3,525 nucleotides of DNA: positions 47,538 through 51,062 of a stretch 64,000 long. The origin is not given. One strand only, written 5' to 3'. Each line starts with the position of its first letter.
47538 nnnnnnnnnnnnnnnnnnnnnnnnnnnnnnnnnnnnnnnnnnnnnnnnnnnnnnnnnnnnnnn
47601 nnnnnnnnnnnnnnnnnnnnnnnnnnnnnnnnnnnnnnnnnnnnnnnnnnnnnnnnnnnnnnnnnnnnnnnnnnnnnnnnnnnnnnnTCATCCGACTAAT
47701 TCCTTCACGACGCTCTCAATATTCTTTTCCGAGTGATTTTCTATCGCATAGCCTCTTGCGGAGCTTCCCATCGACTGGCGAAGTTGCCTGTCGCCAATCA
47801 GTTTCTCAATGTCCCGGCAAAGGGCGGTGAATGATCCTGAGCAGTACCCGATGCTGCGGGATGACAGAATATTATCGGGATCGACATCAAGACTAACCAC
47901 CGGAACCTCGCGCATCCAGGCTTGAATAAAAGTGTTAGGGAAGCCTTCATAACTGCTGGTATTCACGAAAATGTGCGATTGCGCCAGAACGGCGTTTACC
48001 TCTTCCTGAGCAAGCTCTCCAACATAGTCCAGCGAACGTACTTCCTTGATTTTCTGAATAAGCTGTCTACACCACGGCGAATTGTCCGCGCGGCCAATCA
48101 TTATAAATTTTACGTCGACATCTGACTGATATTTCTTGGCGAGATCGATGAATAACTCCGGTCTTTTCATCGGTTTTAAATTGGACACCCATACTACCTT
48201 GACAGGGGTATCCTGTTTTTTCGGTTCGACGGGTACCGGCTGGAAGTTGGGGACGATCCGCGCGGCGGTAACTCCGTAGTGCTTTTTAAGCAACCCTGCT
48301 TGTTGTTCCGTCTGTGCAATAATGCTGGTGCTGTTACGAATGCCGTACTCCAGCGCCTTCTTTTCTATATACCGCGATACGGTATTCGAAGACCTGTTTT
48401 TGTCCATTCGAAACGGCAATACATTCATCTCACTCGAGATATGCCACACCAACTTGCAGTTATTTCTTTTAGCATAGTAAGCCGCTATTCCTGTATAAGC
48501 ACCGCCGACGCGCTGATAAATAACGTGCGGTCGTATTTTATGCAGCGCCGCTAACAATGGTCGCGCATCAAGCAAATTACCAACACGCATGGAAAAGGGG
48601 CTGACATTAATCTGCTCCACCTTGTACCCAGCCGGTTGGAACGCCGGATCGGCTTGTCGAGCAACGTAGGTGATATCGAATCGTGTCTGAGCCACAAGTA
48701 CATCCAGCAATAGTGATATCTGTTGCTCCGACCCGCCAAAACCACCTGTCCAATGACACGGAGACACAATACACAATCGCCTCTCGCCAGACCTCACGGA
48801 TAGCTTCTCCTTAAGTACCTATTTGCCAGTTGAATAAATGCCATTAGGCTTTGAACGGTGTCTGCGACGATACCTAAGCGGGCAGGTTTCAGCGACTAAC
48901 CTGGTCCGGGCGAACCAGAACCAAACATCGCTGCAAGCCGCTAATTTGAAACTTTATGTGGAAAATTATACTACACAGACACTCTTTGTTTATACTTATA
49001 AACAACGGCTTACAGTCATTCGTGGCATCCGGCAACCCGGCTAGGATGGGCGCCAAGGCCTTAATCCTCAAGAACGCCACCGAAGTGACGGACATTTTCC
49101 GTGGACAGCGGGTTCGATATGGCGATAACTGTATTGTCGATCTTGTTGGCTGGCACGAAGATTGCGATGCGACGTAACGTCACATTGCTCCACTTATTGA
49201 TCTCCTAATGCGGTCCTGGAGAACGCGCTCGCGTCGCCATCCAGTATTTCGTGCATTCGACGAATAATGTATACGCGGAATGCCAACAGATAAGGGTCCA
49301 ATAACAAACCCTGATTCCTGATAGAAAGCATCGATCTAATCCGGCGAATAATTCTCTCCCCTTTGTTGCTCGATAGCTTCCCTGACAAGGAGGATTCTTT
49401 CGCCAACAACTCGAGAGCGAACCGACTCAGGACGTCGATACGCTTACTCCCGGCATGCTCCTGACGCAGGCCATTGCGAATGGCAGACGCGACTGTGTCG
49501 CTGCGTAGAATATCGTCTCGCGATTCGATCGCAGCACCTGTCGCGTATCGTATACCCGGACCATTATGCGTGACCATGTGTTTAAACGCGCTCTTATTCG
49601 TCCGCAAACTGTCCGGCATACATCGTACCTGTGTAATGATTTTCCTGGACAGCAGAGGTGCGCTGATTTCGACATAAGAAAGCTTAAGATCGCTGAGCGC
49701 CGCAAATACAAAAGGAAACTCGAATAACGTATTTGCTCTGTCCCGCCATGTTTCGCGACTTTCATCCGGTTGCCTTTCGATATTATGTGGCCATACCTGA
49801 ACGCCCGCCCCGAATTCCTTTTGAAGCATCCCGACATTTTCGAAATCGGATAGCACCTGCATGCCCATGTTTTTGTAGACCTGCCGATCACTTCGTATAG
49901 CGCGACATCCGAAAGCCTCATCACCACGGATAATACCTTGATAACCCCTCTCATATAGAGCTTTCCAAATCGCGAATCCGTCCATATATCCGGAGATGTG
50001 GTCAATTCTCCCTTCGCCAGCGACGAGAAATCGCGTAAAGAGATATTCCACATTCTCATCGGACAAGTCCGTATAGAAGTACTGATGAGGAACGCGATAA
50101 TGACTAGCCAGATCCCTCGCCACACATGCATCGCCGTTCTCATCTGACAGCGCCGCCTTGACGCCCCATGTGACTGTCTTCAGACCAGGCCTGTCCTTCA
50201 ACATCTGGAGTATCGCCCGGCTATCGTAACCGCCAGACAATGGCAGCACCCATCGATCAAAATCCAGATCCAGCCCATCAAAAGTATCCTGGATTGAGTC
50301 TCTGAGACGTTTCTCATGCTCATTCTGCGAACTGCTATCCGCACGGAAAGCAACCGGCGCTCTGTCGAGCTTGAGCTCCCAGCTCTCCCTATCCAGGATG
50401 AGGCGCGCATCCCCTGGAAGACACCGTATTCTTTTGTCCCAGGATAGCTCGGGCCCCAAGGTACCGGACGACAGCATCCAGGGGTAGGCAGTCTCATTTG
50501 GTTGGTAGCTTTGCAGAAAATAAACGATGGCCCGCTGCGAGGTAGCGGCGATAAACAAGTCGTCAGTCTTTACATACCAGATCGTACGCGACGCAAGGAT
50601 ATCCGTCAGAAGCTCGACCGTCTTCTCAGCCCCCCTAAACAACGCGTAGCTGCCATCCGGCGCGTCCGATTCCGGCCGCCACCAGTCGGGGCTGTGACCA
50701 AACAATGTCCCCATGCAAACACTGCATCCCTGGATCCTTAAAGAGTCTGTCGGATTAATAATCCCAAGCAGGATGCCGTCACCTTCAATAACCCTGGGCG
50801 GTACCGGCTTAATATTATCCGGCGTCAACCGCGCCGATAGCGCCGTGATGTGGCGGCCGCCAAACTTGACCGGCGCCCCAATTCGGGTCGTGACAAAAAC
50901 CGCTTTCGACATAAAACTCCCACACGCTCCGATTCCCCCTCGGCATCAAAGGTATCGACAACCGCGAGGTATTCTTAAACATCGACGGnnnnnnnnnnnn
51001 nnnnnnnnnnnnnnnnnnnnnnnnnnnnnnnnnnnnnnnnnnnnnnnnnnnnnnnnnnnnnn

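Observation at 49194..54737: Three tandem AsnB-family genes, two of them missing the N-terminal Cys nucleophile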

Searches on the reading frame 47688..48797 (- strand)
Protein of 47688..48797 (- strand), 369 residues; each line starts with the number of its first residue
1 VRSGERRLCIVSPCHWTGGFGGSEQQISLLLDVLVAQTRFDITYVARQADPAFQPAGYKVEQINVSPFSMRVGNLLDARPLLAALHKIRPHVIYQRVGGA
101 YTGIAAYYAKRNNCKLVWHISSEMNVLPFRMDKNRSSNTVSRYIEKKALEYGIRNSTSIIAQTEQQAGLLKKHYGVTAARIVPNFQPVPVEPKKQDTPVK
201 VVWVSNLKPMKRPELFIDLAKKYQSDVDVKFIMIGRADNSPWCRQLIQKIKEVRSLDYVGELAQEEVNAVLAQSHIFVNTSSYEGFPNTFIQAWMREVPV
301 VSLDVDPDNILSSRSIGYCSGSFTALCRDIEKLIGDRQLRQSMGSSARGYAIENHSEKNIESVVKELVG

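Call 11: search_protein_families(library=pfam, proteins=[window:47688-48797:-], max_evalue=0.001)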
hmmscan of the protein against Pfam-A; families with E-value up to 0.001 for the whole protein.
window:47688-48797:- (369 aa): 5 families
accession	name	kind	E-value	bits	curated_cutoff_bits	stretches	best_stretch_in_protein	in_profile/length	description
PF00534.26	Glycos_transf_1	-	3.8e-17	62.8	26.4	1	192-348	9-170/172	Glycosyl transferases group 1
PF13692.12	Glyco_trans_1_4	-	8.5e-16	58.9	27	1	200-334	3-140/142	Glycosyl transferases group 1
PF13439.12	Glyco_transf_4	-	2.3e-08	34.7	28.5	1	21-184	2-164/170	Glycosyltransferase Family 4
PF13579.12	Glyco_trans_4_4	-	6.6e-07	30.2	29.7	1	22-183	2-156/158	Glycosyl transferase 4-like domain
PF13524.12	Glyco_trans_1_2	-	0.00076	19.9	25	0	227-356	13-134/144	Glycosyl transferase-like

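Call 14: search_protein_families(library=ncbifam, proteins=[window:47688-48797:-], max_evalue=0.00001)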
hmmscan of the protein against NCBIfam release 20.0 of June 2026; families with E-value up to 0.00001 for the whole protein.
window:47688-48797:- (369 aa): 13 families
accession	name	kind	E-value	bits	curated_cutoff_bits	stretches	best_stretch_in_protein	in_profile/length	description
NF038229.1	Glyco4_Geo_Pelo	equivalog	1.8e-14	53.6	400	1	153-359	107-324/338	GPMC system family 4 glycosyltransferase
TIGR04348.1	TIGR04348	equivalog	2.3e-13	49.9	300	1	192-306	131-245/310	selenoneine biosynthesis selenosugar synthase SenB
TIGR03999.1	thiol_BshA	equivalog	1.2e-11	44.1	273.7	1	201-360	202-362/375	N-acetyl-alpha-D-glucosaminyl L-malate synthase BshA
NF011726.0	PRK15179.1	equivalog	7.4e-11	41.1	733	1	196-302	515-620/694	Vi polysaccharide biosynthesis protein TviE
TIGR03088.1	stp2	hypoth_equivalog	1.3e-10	40.8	409.05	1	174-360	167-362/374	TIGR03088 family PEP-CTERM/XrtA system glycosyltransferase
NF046085.1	XrtY_assoc_Gly1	equivalog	3.6e-09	36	400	1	133-360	143-373/387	XrtY-associated glycosyltransferase XYAG1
NF041876.1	EPS_EpsE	equivalog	5e-09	35.9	400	1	188-356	204-381/389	exopolysaccharide biosynthesis GT4 family glycosyltransferase EpsE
NF038295.1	EPS_HpsP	equivalog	3.1e-08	33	550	1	195-361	205-377/388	hormogonium polysaccharide biosynthesis glycosyltransferase HpsP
NF012034.0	PRK15490.1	equivalog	4.3e-07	28.7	813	1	193-303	393-502/578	Vi polysaccharide biosynthesis glycosyltransferase TviE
NF047880.1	glyco_SdgA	exception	1.1e-06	27.5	800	1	195-359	312-478/488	serine-aspartate repeat adhesin O-glycosyltransferase SdgA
NF007396.0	PRK09922.1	equivalog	1.4e-06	27.4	385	1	174-338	153-328/361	lipopolysaccharide 1,6-galactosyltransferase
NF041010.1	glycosy_Agl16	equivalog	2e-06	26.9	575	1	155-352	133-333/352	glycosylation protein Agl16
NF038255.1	exopoly_VpsD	equivalog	8.6e-06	24.8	300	0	193-305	198-314/381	VpsD family glycosyltransferase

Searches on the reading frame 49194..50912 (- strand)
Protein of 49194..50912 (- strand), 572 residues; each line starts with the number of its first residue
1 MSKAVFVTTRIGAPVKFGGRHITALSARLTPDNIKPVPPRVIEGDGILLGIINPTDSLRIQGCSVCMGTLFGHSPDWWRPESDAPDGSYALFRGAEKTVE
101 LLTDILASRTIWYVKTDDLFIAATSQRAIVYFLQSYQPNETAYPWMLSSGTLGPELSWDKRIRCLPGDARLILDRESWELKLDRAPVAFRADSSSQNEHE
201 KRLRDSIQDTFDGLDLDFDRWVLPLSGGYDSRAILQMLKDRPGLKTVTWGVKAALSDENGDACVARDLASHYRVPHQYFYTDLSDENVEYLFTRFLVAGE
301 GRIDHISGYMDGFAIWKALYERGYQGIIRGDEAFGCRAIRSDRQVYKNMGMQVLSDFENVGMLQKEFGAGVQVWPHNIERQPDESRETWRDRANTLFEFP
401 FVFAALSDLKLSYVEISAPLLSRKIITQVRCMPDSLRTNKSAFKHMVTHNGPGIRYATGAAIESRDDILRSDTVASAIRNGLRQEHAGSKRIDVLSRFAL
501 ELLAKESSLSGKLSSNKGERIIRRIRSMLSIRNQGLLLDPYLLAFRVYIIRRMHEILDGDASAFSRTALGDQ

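Call 3: search_protein_families(library=pfam, proteins=[window:49194-50912:-], max_evalue=0.1)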
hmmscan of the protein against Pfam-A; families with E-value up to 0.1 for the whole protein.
window:49194-50912:- (572 aa): 1 family
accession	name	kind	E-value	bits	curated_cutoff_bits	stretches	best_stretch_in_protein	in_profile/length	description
PF00733.27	Asn_synthase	-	0.0005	20.3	21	1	225-395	24-194/354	Asparagine synthase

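Call 4: search_protein_families(library=ncbifam, proteins=[window:49194-50912:-], max_evalue=0.1)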
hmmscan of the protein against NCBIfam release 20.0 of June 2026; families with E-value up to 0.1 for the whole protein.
window:49194-50912:- (572 aa): 3 families
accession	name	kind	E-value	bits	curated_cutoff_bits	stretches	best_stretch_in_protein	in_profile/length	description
NF033561.1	macrolact_Ik_Al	subfamily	1.1e-09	37.5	300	1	87-281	81-276/561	albusnodin/ikarugamycin family macrolactam cyclase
TIGR01536.1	asn_synth_AEB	equivalog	0.0059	15.7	267.1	1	90-332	127-366/517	asparagine synthase (glutamine-hydrolyzing)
NF007972.0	PRK10696.1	equivalog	0.019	14.3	272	1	192-240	13-63/295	tRNA 2-thiocytidine(32) synthetase TtcA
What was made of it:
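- On Lasso-peptide / macrolactam cyclases (NF033561, NF033535): Scores of 32-37 bits against a cut-off of 300 (call 4).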
